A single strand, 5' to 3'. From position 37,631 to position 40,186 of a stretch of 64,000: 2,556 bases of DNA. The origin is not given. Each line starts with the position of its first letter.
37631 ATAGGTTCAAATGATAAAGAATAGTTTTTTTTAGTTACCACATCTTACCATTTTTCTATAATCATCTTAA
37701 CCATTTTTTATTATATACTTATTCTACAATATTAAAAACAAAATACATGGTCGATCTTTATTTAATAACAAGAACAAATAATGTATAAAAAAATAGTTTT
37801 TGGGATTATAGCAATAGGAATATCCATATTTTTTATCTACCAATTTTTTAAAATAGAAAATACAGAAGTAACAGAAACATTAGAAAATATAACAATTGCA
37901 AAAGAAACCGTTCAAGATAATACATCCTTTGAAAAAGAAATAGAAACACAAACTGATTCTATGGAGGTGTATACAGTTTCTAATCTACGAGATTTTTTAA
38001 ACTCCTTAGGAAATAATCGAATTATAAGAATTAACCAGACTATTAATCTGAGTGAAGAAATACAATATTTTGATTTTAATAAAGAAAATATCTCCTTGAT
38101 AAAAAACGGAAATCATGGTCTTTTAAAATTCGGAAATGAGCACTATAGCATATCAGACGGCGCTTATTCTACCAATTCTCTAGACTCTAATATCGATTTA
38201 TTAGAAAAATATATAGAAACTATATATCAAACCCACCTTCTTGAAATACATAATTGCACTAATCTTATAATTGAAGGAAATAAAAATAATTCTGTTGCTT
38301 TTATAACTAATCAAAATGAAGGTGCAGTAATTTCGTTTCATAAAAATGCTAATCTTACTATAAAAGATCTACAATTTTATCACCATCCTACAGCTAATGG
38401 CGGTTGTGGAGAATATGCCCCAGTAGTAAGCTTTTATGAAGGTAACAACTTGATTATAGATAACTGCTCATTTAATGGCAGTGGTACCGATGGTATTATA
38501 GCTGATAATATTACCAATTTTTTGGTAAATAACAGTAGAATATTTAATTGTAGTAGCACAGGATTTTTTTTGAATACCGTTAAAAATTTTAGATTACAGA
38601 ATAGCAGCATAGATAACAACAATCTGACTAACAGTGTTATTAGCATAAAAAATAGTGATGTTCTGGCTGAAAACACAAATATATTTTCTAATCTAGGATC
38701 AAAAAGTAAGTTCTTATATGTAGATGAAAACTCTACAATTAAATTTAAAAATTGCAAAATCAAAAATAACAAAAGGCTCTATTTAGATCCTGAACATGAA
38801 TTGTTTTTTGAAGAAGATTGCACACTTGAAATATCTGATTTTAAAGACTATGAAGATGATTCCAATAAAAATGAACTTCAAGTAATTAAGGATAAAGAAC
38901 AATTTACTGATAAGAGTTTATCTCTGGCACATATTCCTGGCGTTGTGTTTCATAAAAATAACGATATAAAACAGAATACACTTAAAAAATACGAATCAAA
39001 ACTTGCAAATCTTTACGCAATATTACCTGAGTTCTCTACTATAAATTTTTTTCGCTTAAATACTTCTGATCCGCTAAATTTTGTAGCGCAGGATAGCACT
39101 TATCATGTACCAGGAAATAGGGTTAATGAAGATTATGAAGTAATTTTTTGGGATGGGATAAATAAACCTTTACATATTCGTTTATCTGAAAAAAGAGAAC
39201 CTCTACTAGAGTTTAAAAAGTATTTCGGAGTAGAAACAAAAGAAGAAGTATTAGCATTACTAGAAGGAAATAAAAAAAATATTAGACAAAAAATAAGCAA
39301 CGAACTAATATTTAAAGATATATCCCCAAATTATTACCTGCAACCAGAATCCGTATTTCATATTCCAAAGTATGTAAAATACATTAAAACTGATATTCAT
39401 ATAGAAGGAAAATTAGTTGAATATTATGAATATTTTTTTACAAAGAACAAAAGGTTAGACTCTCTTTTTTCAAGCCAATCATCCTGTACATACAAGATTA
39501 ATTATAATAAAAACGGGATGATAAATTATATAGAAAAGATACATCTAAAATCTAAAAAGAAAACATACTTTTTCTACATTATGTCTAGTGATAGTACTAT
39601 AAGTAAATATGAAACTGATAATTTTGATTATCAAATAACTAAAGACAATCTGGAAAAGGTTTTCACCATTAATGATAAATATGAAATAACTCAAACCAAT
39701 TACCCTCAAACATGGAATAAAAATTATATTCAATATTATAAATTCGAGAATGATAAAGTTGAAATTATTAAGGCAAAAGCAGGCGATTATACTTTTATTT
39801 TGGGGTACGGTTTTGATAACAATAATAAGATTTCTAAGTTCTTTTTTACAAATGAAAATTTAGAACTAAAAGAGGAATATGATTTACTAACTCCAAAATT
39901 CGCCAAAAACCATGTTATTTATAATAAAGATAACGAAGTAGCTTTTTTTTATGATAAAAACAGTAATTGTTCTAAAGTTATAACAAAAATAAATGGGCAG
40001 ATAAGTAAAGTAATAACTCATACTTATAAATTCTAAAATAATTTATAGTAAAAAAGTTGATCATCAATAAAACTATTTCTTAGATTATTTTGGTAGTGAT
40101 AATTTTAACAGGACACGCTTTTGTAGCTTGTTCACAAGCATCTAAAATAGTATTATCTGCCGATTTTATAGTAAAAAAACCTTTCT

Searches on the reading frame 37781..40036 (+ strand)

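Call 3: search_protein_families(library=pfam, proteins=[window:37781-40036:+], max_evalue=0.01)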
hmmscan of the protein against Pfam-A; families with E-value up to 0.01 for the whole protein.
window:37781-40036:+ (751 aa): 1 family
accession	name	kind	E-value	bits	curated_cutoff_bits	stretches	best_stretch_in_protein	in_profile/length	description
PF13229.12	Beta_helix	-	4.5e-12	46.3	25.9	2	216-331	3-114/158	Right handed beta helix region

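Call 4: search_protein_families(library=ncbifam, proteins=[window:37781-40036:+], max_evalue=0.01)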
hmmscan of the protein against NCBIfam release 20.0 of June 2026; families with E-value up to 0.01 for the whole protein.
window:37781-40036:+ (751 aa): 0 families
